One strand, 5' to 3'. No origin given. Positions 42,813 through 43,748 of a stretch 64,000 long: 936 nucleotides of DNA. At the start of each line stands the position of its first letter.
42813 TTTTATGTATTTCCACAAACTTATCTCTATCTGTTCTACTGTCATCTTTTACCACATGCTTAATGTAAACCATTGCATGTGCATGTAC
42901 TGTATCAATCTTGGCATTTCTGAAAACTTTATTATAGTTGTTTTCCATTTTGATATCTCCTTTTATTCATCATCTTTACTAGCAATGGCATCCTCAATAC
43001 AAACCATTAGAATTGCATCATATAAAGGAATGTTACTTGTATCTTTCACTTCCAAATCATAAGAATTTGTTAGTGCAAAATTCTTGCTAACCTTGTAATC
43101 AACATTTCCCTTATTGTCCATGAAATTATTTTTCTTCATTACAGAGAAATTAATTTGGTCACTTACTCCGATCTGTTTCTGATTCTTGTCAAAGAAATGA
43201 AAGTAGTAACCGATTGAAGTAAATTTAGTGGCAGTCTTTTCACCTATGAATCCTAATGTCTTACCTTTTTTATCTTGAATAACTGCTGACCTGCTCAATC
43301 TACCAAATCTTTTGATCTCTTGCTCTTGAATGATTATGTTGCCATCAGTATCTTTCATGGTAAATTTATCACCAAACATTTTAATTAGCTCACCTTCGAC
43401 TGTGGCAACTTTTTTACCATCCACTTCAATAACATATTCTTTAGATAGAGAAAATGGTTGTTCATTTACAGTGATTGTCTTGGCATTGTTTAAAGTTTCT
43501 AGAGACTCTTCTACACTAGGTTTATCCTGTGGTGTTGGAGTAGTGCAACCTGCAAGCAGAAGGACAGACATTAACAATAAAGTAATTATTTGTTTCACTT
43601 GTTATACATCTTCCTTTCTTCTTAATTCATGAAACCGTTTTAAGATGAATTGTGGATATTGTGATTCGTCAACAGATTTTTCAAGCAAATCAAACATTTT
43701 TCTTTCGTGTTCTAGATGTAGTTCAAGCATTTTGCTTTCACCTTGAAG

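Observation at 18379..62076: Family of 18 or more conserved promoter-embedded elements (SPBRE-like): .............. at a fixed position within sigmaA-type promoter spacers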

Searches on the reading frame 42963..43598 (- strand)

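Call 57: search_protein_families(library=pfam, proteins=[window:42963-43598:-], max_evalue=0.01)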
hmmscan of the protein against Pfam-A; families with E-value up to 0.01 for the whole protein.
window:42963-43598:- (211 aa): 1 family
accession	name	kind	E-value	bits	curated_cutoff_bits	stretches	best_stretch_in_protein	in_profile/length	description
PF04525.18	LOR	-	0.003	17.6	24.5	0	71-174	22-134/187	LURP-one-related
